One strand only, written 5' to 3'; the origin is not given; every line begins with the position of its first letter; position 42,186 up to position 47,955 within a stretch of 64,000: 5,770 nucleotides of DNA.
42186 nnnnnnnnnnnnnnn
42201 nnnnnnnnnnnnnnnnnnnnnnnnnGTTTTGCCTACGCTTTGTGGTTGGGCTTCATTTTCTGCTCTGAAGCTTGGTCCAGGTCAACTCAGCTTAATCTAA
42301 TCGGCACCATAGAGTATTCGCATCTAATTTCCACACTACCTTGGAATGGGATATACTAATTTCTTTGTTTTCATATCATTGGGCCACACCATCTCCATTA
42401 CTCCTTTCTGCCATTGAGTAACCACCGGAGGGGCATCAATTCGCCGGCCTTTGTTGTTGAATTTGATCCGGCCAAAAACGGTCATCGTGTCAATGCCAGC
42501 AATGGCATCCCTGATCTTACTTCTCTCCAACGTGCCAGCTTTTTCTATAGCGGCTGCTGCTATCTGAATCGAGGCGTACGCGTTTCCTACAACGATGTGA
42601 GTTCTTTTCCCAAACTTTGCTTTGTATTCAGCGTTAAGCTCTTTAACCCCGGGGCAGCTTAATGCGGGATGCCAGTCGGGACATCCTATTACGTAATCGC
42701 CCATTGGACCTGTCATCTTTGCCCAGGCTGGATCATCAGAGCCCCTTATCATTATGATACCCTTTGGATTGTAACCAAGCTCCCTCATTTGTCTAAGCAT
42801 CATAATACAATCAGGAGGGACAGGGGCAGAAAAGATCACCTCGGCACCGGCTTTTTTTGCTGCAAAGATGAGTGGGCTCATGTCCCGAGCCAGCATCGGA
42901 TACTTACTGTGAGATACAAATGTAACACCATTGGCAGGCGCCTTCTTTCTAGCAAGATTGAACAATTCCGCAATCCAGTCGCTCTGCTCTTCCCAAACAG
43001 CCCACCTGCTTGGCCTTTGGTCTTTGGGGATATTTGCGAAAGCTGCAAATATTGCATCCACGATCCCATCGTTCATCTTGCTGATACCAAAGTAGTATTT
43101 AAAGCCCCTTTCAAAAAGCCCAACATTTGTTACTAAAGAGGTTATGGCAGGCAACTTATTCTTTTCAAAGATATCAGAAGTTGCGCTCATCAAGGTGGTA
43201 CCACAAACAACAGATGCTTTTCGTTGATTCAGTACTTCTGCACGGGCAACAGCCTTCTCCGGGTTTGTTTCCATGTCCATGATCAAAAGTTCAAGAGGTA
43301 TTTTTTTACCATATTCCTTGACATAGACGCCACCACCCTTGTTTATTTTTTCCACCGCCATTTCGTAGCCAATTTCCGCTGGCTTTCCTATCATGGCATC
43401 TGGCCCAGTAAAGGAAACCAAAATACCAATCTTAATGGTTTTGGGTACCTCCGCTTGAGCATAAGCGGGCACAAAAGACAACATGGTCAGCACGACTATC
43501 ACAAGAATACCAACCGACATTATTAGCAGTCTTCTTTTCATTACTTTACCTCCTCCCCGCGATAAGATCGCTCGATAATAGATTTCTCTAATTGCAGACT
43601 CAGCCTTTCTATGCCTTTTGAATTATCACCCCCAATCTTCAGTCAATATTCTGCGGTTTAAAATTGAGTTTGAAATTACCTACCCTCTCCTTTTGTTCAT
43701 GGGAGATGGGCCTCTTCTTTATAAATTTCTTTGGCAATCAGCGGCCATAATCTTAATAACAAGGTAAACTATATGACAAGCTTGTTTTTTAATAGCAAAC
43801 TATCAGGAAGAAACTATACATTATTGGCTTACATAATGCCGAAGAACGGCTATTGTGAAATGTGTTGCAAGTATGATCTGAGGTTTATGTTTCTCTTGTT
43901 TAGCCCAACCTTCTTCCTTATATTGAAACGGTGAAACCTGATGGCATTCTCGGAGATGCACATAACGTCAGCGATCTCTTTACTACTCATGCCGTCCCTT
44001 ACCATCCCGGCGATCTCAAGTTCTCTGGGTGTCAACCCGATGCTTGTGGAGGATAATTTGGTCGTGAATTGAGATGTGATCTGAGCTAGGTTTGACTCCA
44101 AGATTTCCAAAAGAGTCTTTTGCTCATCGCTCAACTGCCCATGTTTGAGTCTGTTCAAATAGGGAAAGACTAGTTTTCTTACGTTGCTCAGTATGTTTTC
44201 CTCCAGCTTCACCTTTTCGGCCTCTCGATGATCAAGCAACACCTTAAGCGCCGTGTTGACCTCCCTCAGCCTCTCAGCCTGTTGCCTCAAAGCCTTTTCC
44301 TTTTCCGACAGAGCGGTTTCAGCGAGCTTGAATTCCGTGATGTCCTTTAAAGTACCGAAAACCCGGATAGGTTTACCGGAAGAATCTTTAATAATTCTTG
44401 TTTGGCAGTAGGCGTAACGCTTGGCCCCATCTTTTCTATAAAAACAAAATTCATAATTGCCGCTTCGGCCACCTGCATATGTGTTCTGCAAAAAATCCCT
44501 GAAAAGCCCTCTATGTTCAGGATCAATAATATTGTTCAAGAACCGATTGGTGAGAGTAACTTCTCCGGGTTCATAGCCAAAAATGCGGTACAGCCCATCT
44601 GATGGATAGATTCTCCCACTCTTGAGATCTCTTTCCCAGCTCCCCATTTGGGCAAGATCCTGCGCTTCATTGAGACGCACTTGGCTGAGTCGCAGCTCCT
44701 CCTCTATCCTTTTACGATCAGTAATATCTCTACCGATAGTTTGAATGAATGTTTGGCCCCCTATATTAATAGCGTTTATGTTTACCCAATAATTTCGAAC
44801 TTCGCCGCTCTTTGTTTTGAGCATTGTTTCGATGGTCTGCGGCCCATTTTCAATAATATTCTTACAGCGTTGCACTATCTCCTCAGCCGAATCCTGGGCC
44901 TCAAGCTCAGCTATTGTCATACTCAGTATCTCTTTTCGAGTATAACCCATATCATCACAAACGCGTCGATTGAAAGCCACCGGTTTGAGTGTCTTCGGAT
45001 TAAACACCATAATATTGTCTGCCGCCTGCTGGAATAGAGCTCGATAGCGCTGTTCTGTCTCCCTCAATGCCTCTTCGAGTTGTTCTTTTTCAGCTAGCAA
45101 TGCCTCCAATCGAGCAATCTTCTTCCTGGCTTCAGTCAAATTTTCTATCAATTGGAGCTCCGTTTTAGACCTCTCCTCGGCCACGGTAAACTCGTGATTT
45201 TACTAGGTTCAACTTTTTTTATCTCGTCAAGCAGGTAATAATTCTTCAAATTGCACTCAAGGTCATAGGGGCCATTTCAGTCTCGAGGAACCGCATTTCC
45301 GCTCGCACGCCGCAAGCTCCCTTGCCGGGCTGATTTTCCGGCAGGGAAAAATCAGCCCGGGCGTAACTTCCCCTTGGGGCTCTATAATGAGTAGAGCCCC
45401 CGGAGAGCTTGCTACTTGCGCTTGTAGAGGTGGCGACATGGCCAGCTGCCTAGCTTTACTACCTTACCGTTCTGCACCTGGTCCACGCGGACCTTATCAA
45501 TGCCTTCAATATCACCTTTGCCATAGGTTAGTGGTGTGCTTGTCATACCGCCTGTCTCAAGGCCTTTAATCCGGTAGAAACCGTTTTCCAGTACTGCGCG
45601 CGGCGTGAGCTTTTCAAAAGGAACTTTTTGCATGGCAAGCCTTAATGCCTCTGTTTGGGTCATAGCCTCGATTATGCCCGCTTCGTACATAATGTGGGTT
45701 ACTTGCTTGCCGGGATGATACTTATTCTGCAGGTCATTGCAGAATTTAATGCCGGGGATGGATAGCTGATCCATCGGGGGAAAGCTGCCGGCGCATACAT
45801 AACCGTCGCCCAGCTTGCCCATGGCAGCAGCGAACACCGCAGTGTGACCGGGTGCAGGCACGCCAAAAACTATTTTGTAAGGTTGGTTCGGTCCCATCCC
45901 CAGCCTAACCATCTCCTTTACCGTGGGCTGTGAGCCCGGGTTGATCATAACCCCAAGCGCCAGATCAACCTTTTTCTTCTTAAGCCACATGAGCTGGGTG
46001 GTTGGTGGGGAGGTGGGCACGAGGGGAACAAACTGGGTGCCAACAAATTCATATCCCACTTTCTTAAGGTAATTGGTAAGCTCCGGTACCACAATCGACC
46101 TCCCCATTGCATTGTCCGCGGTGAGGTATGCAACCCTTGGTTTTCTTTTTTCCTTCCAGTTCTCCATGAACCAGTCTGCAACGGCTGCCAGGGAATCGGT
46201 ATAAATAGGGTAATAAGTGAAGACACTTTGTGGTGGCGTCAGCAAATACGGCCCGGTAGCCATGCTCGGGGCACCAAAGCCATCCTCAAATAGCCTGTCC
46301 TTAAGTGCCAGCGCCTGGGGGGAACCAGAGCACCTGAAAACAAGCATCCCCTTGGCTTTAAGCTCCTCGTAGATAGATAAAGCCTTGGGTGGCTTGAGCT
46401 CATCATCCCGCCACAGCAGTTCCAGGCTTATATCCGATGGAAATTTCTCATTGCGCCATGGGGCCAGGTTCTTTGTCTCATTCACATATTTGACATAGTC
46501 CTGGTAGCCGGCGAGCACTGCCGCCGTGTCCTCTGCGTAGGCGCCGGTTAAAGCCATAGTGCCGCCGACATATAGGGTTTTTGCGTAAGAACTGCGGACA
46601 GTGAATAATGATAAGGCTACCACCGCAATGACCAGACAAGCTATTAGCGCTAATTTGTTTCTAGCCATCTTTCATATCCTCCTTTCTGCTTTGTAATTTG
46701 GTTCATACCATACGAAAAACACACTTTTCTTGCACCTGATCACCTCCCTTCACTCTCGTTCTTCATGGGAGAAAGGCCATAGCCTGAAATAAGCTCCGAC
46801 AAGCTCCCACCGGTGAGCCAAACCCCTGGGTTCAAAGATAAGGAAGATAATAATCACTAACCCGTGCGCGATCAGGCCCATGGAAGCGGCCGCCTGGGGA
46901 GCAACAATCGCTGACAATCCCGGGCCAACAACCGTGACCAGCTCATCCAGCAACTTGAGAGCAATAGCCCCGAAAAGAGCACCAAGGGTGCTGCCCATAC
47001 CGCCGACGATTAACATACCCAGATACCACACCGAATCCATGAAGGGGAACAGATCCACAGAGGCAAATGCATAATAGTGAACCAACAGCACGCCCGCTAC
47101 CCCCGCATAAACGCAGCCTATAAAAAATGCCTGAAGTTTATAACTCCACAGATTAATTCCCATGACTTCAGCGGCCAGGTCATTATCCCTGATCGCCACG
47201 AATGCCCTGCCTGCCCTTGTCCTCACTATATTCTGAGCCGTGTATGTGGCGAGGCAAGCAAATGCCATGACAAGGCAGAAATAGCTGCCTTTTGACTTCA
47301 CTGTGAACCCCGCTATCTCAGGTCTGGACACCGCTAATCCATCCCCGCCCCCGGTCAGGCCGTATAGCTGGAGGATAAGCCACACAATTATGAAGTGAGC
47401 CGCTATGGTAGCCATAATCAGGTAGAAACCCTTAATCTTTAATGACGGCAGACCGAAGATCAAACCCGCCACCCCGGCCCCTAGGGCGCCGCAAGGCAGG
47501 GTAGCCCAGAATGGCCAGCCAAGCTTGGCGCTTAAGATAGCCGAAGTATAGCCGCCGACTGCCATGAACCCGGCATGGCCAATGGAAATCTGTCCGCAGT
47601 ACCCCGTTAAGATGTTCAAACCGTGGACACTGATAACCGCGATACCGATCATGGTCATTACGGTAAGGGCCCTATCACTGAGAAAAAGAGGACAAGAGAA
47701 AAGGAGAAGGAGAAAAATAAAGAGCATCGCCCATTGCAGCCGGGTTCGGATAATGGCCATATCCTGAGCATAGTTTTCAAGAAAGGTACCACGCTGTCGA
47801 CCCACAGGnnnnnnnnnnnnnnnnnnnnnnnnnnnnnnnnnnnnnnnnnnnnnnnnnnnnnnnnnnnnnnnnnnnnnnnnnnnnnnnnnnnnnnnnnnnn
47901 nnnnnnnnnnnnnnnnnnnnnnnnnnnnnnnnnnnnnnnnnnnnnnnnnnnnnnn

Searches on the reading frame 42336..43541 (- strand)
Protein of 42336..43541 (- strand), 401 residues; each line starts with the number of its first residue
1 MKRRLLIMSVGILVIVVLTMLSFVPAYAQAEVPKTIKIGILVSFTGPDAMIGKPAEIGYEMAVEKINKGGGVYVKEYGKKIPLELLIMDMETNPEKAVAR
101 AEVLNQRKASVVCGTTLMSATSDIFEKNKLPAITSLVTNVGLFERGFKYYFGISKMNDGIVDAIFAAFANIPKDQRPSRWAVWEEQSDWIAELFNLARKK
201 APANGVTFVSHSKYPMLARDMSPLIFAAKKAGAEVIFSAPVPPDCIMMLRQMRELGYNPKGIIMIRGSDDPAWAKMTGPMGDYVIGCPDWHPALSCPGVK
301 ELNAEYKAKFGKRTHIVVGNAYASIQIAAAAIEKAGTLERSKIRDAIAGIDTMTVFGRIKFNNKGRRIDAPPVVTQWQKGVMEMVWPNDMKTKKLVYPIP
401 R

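Call 19: search_protein_families(library=pfam, proteins=[window:42336-43541:-])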
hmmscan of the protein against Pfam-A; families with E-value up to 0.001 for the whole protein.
window:42336-43541:- (401 aa): 2 families
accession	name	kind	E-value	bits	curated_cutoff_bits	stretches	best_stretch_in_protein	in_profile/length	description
PF13458.12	Peripla_BP_6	-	7e-54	184.2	31.7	1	35-379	1-341/343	Periplasmic binding protein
PF13433.12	Peripla_BP_5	-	4.5e-19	69.2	27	2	192-394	148-354/363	Periplasmic binding protein domain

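Call 36: search_solved_structures(query=window:42336-43541:-, max_evalue=0.00001)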
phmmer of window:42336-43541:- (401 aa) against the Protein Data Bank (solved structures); distinct sequences matched with E-value up to 0.00001: 18.
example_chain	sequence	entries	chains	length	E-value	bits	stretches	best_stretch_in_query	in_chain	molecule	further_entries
8wch_A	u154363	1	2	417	3e-23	85.7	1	32-400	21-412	Probable Leu/Ile/Val-binding protein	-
3ipc_A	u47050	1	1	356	1.1e-16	64.1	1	38-380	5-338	ABC transporter, substrate binding protein (Amino acid)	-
3ip5_A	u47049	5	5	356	1.5e-16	63.6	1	38-380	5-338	ABC transporter, substrate binding protein (Amino acid)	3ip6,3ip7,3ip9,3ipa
4n0q_A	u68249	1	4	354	2.9e-16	62.7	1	36-379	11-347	Leu/Ile/Val-binding protein homolog 3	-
3td9_A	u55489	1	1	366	2.9e-14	56.1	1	33-366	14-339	Branched chain amino acid ABC transporter, periplasmic amino acid-binding protein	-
8tg1_A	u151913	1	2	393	2.5e-12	49.8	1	33-370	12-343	Extracellular ligand-binding receptor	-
7s6e_A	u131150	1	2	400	2.1e-11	46.7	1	31-357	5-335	Urea ABC transporter, periplasmic urea-binding protein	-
8hic_A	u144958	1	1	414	3.4e-11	46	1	29-360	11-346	Putative urea ABC transporter, substrate binding protein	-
3i45_A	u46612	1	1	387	8.5e-11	44.7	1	36-362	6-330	Twin-arginine translocation pathway signal protein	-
1usg_A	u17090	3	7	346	3.1e-10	42.9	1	36-377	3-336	LEUCINE-SPECIFIC BINDING PROTEIN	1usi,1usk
2lbp_A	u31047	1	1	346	1.6e-09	40.5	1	36-377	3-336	LEUCINE-BINDING PROTEIN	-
7s6f_A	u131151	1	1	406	2e-09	40.2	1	33-360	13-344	Putative urea ABC transporter, urea binding protein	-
4ey3_A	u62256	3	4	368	1.1e-08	37.8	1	34-351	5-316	Twin-arginine translocation pathway signal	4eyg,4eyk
1z15_A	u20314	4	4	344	1.2e-08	37.6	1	35-365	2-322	Leu/Ile/Val-binding protein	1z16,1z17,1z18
2liv_A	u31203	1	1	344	2.1e-08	36.9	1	35-365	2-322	LEUCINE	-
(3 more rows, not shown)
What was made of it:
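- Tried and rejected: The adjacent LivK-like protein matches amino-acid and urea binders weakly (call 36).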

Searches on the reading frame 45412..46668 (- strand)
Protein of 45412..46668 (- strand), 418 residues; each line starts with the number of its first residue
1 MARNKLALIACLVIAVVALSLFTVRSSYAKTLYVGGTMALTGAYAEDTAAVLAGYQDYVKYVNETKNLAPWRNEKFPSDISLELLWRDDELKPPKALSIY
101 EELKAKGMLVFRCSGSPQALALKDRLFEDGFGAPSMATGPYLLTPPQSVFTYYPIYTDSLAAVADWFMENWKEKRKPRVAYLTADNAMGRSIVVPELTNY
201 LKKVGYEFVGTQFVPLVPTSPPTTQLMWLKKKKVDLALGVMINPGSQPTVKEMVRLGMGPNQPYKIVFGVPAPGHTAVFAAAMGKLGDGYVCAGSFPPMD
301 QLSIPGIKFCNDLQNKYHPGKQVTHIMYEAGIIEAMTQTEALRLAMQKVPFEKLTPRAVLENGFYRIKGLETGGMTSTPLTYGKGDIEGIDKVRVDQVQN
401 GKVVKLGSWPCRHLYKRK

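Call 19: search_protein_families(library=pfam, proteins=[window:45412-46668:-])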
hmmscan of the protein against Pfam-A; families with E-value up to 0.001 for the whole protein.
window:45412-46668:- (418 aa): 1 family
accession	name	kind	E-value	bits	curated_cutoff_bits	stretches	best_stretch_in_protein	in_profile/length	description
PF13458.12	Peripla_BP_6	-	3e-23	83.5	31.7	1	32-360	2-305/343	Periplasmic binding protein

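Call 35: search_solved_structures(query=window:45412-46668:-, max_evalue=0.00001)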
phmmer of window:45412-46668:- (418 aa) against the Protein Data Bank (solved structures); distinct sequences matched with E-value up to 0.00001: 2.
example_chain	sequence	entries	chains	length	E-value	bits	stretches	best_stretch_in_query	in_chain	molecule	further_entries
4n03_A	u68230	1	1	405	2.9e-07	32.7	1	30-322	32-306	ABC-type branched-chain amino acid transport systems periplasmic component-like protein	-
3lkb_A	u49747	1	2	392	1.5e-06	30.4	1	39-404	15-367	Probable branched-chain amino acid ABC transporter, amino acid binding protein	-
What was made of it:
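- Tried and rejected: The ABC binding protein at 45412 has only marginal PDB matches (call 35).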

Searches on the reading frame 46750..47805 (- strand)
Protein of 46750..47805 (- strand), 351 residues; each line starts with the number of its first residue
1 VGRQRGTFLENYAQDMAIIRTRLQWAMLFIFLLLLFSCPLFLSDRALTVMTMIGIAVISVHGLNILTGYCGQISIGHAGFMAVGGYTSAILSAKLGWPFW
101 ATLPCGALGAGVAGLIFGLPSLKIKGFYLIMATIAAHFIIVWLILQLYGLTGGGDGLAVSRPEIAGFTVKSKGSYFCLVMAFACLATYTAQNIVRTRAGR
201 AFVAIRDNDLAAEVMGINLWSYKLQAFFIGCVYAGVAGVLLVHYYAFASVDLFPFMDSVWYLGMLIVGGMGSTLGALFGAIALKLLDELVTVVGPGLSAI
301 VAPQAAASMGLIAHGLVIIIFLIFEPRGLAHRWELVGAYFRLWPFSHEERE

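Call 19: search_protein_families(library=pfam, proteins=[window:46750-47805:-])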
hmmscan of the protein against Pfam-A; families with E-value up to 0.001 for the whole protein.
window:46750-47805:- (351 aa): 1 family
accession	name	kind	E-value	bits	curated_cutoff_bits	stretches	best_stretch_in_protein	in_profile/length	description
PF02653.21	BPD_transp_2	-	8.9e-37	127.1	26.8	1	47-320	3-267/269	Branched-chain amino acid transport system / permease component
